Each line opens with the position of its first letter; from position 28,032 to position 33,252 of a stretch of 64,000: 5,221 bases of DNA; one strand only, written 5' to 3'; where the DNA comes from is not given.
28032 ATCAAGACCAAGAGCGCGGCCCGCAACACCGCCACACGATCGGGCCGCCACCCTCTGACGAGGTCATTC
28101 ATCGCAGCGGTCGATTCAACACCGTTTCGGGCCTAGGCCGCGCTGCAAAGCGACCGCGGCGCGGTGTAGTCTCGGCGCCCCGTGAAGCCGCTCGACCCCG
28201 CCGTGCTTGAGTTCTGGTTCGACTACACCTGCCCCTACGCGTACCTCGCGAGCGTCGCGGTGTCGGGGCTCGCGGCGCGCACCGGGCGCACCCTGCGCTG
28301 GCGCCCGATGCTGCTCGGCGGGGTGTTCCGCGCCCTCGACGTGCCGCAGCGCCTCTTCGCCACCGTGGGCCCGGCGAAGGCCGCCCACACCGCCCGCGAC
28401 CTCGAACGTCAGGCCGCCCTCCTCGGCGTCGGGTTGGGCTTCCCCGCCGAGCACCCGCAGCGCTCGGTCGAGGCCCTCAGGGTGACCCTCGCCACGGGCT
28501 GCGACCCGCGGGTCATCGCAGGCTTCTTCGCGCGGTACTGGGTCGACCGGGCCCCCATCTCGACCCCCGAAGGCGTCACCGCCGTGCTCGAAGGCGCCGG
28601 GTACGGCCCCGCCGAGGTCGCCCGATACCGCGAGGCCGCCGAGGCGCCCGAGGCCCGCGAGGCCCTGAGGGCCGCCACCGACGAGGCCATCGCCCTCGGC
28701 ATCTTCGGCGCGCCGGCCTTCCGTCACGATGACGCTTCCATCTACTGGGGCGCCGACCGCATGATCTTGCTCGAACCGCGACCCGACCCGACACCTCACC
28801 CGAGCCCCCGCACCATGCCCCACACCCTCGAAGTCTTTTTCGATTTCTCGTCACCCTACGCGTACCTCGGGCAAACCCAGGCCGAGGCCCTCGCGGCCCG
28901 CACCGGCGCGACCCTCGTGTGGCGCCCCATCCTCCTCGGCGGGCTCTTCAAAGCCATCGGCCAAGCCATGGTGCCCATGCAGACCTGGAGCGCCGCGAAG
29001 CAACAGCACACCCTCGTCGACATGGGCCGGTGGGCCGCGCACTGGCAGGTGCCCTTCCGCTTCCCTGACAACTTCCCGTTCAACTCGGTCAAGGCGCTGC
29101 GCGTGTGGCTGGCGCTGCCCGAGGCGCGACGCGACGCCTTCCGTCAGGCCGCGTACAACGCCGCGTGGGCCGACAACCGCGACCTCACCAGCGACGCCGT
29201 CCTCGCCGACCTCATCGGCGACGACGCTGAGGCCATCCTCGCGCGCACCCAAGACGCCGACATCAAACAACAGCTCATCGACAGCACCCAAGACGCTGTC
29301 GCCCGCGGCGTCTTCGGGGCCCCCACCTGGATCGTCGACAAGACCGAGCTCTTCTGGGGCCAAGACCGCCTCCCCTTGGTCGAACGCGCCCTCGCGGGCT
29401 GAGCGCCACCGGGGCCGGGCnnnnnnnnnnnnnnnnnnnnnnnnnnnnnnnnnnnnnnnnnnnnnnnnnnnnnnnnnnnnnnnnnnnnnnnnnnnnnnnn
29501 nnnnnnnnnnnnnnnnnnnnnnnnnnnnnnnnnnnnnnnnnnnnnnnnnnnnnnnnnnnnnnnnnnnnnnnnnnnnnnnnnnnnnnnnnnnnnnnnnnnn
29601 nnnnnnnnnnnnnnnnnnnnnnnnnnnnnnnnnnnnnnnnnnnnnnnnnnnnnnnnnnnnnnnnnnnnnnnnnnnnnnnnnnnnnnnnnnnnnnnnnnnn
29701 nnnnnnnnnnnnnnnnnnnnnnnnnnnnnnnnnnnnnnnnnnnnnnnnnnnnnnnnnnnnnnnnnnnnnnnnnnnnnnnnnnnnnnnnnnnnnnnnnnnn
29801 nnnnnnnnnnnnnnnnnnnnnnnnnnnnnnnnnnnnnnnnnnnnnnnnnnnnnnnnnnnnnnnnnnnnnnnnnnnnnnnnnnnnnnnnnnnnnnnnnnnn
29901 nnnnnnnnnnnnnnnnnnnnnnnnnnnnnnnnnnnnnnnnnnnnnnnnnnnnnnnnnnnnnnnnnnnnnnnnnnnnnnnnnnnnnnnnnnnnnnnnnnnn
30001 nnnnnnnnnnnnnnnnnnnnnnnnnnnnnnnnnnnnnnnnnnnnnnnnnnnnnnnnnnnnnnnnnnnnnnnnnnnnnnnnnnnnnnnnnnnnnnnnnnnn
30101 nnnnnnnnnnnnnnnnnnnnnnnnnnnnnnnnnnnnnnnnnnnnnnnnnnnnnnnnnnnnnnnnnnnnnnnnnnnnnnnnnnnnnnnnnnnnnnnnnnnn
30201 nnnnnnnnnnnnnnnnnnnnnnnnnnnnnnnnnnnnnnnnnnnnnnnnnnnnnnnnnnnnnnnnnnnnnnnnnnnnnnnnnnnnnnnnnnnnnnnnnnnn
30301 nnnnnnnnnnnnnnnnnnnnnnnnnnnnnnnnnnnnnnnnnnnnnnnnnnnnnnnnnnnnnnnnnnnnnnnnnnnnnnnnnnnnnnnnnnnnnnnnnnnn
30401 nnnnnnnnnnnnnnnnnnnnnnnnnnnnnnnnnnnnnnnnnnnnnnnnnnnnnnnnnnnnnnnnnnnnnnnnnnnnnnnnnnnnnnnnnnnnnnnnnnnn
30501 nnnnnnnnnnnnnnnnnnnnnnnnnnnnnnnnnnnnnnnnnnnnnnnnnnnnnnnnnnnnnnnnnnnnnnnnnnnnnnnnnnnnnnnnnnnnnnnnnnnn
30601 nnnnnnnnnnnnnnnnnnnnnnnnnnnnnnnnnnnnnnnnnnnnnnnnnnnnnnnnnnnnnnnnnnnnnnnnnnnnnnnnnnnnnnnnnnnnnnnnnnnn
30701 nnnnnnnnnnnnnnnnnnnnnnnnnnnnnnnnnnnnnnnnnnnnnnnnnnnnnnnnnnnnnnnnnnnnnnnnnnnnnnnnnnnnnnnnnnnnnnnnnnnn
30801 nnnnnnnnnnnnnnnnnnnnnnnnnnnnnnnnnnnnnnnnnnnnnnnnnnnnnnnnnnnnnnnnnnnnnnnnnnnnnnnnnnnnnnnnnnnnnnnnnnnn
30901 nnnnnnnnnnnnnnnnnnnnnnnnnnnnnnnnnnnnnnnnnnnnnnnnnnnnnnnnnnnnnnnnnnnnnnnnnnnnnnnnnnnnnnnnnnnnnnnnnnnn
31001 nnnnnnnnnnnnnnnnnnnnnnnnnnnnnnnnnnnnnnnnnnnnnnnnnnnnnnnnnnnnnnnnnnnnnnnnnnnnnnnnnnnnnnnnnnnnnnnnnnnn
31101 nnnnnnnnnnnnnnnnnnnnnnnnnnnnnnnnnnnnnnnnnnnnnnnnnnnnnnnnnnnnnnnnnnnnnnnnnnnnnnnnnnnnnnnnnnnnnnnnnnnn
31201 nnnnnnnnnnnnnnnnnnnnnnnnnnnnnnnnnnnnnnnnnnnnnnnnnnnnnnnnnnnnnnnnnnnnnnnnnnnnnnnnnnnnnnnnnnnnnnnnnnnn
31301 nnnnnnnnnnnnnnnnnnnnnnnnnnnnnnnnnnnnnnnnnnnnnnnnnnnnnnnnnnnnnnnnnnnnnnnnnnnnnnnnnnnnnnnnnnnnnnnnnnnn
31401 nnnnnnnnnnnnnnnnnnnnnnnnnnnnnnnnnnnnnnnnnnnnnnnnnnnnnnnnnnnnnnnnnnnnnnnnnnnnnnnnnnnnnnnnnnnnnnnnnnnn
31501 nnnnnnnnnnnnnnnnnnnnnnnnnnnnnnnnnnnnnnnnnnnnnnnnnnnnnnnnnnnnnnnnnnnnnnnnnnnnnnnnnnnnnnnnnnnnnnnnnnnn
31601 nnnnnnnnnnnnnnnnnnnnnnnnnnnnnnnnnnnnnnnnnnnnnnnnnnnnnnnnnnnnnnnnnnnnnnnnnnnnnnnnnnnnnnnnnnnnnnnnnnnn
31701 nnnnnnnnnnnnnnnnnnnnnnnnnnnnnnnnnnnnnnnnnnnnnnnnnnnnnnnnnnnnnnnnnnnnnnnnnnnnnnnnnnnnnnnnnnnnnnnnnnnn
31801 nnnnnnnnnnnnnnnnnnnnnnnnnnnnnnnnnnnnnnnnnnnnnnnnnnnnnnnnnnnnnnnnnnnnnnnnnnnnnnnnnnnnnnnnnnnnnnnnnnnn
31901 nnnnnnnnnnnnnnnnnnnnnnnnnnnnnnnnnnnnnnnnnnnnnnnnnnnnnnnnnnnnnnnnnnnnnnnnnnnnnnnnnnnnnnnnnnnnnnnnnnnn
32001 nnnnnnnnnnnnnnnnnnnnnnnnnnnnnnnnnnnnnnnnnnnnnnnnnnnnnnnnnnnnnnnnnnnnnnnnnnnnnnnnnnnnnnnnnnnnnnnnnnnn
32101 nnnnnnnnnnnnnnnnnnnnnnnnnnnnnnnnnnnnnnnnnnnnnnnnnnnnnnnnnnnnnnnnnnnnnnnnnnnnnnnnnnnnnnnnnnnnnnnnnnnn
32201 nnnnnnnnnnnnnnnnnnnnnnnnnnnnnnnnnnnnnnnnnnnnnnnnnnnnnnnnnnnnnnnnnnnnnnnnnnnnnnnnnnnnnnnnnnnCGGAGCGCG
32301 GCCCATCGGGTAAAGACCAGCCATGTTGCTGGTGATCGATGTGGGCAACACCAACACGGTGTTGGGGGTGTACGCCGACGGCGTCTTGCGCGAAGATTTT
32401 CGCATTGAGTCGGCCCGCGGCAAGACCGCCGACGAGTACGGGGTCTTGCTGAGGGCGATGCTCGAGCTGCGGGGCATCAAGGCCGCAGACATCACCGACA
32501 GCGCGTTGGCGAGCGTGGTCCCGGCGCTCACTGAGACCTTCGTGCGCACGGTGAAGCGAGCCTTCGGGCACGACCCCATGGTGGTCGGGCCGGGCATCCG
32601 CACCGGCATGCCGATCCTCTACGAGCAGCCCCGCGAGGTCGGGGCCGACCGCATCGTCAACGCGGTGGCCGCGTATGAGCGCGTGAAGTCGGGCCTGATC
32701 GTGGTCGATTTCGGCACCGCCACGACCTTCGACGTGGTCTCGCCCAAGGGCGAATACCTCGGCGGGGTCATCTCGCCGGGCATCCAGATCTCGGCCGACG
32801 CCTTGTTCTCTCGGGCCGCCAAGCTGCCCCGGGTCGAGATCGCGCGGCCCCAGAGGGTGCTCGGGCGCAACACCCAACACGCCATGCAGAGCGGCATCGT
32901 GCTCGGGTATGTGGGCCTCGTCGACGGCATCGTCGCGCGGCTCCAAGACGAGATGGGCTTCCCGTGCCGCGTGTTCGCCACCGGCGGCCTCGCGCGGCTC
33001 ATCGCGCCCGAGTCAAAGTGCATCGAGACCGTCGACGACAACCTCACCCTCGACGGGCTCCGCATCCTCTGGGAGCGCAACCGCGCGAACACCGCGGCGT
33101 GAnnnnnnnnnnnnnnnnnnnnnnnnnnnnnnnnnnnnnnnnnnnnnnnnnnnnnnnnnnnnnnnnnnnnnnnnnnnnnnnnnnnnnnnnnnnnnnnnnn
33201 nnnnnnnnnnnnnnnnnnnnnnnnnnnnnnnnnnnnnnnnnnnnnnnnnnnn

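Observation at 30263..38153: Dispersed 15-20-bp palindromic element (core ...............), six copies within 8 kb centred on a TetR regulator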

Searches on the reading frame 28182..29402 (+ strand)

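Call 8: search_protein_families(library=pfam, proteins=[window:28182-29402:+], max_evalue=0.01)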
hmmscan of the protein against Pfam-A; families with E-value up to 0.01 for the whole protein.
window:28182-29402:+ (406 aa): 1 family
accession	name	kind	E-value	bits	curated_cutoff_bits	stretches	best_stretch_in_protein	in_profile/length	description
PF01323.26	DSBA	-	1.2e-68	231.2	25.6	2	215-405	1-191/191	DSBA-like thioredoxin domain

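Call 50: search_protein_families(library=ncbifam, proteins=[window:28182-29402:+], max_evalue=0.001)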
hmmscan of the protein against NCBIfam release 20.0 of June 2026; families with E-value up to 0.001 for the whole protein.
window:28182-29402:+ (406 aa): 0 families

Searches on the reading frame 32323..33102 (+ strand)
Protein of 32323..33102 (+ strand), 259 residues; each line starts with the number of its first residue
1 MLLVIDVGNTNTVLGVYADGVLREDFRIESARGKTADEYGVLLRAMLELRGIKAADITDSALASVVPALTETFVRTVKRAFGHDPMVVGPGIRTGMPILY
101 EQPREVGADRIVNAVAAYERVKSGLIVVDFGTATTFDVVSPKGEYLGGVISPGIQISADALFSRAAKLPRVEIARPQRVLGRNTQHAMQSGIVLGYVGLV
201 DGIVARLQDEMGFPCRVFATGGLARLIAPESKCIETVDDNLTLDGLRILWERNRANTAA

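Call 8: search_protein_families(library=pfam, proteins=[window:32323-33102:+], max_evalue=0.01)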
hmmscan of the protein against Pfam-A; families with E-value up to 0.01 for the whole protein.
window:32323-33102:+ (259 aa): 1 family
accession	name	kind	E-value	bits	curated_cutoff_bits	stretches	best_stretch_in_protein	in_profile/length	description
PF03309.20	Pan_kinase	-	1.3e-75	254.2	24.7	1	2-206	1-205/205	Type III pantothenate kinase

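Call 9: find_encoding_contigs(protein=window:32323-33102:+, flank=10000, max_places=6)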
Protein window:32323-33102:+ (259 aa): 5 contigs read that carry it; 5 places shown.
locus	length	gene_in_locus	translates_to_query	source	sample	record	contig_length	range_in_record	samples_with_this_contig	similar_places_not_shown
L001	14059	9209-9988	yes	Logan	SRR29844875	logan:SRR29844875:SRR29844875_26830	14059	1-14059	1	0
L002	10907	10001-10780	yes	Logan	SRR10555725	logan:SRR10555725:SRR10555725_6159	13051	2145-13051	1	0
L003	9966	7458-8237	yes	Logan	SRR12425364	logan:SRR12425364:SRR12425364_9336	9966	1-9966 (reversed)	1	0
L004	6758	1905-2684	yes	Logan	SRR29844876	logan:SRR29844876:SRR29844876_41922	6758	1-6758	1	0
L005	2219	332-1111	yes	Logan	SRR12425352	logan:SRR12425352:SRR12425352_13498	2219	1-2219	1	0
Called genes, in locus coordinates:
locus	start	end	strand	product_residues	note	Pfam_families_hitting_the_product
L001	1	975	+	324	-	?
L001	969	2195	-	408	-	PF00389:2-Hacid_dh, PF02826:2-Hacid_dh_C, PF22629:ACT_AHAS_ss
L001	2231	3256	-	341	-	-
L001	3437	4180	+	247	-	PF08843:AbiEii (faint)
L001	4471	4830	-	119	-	PF13975:gag-asp_proteas (weak)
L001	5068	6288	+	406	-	PF01323:DSBA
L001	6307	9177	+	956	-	PF00092:VWA, PF13519:VWA_2, PF13768:VWA_3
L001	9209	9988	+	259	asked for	PF03309:Pan_kinase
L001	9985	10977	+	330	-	PF01032:FecCD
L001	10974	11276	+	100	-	-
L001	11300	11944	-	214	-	-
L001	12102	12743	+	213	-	PF00440:TetR_N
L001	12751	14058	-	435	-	?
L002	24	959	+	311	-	PF02445:NadA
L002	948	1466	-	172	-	PF00936:BMC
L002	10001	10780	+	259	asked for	PF03309:Pan_kinase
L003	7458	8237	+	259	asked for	PF03309:Pan_kinase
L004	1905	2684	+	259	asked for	PF03309:Pan_kinase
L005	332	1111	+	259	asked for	PF03309:Pan_kinase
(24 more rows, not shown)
